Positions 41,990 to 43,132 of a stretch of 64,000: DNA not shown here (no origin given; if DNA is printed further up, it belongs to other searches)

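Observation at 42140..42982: Ultra-small stand-alone [FeFe]-hydrogenase H-domain-like protein with an altered L1 motif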

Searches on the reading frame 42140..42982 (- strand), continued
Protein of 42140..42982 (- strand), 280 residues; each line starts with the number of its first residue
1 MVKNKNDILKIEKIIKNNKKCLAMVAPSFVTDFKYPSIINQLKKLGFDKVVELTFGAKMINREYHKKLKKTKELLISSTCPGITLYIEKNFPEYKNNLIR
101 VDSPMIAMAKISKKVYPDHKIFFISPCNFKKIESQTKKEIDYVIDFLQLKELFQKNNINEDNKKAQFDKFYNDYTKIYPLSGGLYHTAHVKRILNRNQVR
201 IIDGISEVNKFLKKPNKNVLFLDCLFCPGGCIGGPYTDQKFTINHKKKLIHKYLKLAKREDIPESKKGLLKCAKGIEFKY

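Call 36: fold_search(model_id=the predicted structure, library=pdb)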
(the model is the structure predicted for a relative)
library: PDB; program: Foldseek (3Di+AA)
matches with E <= 10: 1157; with E <= 0.001: 73
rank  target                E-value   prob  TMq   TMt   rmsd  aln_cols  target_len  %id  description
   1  8a6t_A                1.6e-15  1.00  0.73  0.38   4.2       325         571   22  Cryo-EM structure of the electron bifurcating Fe-Fe hydrogenase HydABC complex from Thermoanaerobacter kivui in the re (released 2023-02-15)
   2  7p8n_a                2.2e-15  1.00  0.75  0.35   4.2       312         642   22  TmHydABC- T. maritima hydrogenase with bridge closed (released 2022-09-14)
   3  7p5h_A                7.8e-15  1.00  0.74  0.39   3.9       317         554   22  TmHydABC- D2 map (released 2022-09-14)
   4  6ttl_A                8.9e-15  1.00  0.77  0.47   4.2       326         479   21  crystal structure of [FeFe]-hydrogenase CbA5H (partial) from Clostridium beijerinckii in Hinact state (released 2020-12-09)
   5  9f46_B                1.8e-14  1.00  0.78  0.37   3.9       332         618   20  crystal structure of apo-[FeFe]-hydrogenase CbA5H from Clostridium beijerinckii (released 2024-12-18)
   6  8zqd_A                4.3e-14  1.00  0.77  0.37   3.8       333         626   20  Anaerobically isolated active [FeFe]-hydrogenase CbA5H (released 2025-01-01)
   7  9f46_A                5.4e-14  1.00  0.77  0.37   4.0       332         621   21  crystal structure of apo-[FeFe]-hydrogenase CbA5H from Clostridium beijerinckii (released 2024-12-18)
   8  6gly_B                7.3e-14  1.00  0.73  0.37   4.5       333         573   21  [FeFe]-hydrogenase CpI from Clostridium pasteurianum, variant C299A (released 2018-11-07)
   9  5la3_B                1.8e-13  1.00  0.71  0.37   4.7       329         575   21  [FeFe]-hydrogenase CpI from Clostridium pasteurianum, variant E279A (released 2017-06-21)
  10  1feh                  2.9e-13  1.00  0.75  0.38   6.2       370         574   20  FE-ONLY HYDROGENASE FROM CLOSTRIDIUM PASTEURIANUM (released 1999-01-13)
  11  5byr_A                4.0e-13  1.00  0.76  0.39   3.9       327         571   21  Semisynthetic [FeFe]-hydrogenase CpI with propane-dithiolato-bridged [2Fe] cofactor (released 2015-11-11)
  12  6gm4_B                4.5e-13  1.00  0.72  0.37   4.5       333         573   21  [FeFe]-hydrogenase CpI from Clostridium pasteurianum, variant S319A (released 2018-11-07)
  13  6gm8_B                4.5e-13  1.00  0.71  0.37   4.7       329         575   21  [FeFe]-hydrogenase CpI from Clostridium pasteurianum, variant E282Q (released 2018-11-07)
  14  9rjq_A                5.7e-13  1.00  0.76  0.39   3.8       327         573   21  [FeFe]-hydrogenase CpI from Clostridium pasteurianum, variant Q195L (released 2026-03-04)
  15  7qv7_D                6.1e-13  1.00  0.72  0.47   4.6       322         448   19  Cryo-EM structure of Hydrogen-dependent CO2 reductase. (released 2022-07-06)
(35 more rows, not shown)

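Call 40: search_solved_structures(query=A1, max_evalue=0.00001, show_alignments=5)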
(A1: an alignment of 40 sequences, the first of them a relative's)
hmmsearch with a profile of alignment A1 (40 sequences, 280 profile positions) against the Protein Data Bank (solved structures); distinct sequences matched with E-value up to 0.00001: 43.
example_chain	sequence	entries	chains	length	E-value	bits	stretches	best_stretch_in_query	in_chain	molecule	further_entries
7p5h_A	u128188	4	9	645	1.3e-25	93.5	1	4-170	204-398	Fe-hydrogenase, subunit alpha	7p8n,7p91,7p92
6gm4_A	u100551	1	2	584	3.9e-21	78.8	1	3-160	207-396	Iron hydrogenase 1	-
6gly_A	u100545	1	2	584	5.2e-21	78.4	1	3-160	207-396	Iron hydrogenase 1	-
8cjy_A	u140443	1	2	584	7e-21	78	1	3-160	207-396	Iron hydrogenase 1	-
6gm8_A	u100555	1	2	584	8.9e-21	77.6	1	3-160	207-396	Iron hydrogenase 1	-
1c4a_A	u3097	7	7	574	9.2e-21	77.6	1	3-160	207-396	PROTEIN (FE-ONLY HYDROGENASE) | PROTEIN (PERIPLASMIC HYDROGENASE 1) | Iron hydrogenase 1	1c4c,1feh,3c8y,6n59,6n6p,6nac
6gm0_A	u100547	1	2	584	9.6e-21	77.5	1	3-160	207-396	Iron hydrogenase 1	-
4xdd_A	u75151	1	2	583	9.8e-21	77.5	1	3-160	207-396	Iron hydrogenase 1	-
4xdc_A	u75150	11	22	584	9.8e-21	77.5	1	3-160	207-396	Iron hydrogenase 1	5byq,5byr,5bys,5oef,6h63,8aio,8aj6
9rj9_A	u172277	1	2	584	9.9e-21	77.5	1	3-160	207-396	Iron hydrogenase 1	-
9rjq_A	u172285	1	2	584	1e-20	77.5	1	3-160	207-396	Iron hydrogenase 1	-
9rjo_A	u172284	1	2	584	1e-20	77.5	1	3-160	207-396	Iron hydrogenase 1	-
6gm3_A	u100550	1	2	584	1e-20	77.4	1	3-160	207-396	Iron hydrogenase 1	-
6yf4_A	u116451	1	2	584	1.1e-20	77.4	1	3-160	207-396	Iron hydrogenase 1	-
5la3_A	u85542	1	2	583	1.1e-20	77.3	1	3-160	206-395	Iron hydrogenase 1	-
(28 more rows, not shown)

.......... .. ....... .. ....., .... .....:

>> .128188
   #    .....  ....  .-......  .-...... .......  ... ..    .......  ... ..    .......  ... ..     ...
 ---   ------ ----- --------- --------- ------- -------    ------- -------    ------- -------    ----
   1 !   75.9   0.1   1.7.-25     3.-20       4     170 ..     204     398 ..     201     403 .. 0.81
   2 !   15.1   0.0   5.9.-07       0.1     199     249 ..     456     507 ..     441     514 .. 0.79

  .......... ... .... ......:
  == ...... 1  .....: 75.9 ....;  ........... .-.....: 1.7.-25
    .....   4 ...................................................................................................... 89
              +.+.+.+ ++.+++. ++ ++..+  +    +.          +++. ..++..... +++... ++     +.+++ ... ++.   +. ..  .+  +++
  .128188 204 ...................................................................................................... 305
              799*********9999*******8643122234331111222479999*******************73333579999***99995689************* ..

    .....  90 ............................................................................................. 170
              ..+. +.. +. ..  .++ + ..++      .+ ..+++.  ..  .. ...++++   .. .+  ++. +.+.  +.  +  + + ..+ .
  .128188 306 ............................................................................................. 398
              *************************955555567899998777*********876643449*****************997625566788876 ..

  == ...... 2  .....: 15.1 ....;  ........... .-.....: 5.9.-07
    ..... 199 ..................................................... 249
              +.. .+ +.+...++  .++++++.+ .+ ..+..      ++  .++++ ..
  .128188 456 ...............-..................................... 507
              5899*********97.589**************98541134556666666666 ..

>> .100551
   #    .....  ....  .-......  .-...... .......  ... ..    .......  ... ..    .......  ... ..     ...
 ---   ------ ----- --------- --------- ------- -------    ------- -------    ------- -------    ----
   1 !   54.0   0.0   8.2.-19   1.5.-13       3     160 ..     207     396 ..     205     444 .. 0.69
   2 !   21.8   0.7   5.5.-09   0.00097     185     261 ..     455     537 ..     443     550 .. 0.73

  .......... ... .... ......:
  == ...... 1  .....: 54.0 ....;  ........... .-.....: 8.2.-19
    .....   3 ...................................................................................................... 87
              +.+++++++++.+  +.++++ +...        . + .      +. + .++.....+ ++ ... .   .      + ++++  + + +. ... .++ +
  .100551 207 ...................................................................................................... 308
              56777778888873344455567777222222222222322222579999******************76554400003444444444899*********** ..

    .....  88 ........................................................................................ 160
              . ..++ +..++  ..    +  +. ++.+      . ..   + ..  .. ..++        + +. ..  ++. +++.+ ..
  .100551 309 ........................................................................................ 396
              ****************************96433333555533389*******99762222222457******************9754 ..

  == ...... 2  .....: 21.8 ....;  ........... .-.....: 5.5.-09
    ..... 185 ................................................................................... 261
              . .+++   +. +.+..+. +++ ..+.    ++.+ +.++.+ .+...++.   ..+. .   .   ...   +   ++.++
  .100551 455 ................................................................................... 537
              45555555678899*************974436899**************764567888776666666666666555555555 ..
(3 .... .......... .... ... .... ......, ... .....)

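Call 46: search_protein_representatives(protein=window:42140-42982:-)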
Query: 280 residues. Proteins with E-value up to 0.001 (for the whole library): 2077; up to 1e-10: 1075; up to 1e-30: 40. The best 150 are listed.
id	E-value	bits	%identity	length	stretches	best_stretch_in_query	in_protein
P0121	1.4e-82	293.5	51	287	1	8-279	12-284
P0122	4.7e-68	245.9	47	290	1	7-278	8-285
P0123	2.9e-65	236.7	47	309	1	8-279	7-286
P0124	5.0e-61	222.8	46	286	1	10-279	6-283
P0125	2.6e-60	220.5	42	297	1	17-271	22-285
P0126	4.2e-59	216.5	45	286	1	11-279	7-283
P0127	1.3e-55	205.1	48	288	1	12-261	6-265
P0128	4.8e-54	199.9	40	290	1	5-278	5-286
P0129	5.6e-54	199.7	57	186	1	100-279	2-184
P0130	5.6e-51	189.9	39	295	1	16-278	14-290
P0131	6.1e-49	183.2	41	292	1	3-279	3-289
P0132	6.3e-49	183.1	43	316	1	17-279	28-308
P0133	5.6e-47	176.7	56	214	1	15-168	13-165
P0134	5.4e-46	173.5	39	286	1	11-278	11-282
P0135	1.6e-45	172.0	36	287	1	3-263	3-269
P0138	1.1e-43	165.9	35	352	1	6-263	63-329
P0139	1.2e-43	165.8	43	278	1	12-279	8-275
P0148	1.6e-33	132.6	36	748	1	7-266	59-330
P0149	1.8e-33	132.4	39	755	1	9-255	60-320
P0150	7.5e-33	130.4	38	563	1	6-237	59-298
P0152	1.5e-32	129.4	34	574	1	10-256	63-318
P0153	3.6e-32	128.2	33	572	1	3-255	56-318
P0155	9.1e-32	126.8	36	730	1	20-265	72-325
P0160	8.8e-31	123.6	36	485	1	7-255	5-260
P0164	4.7e-30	121.2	38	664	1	16-255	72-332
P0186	3.6e-28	115.0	38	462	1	3-236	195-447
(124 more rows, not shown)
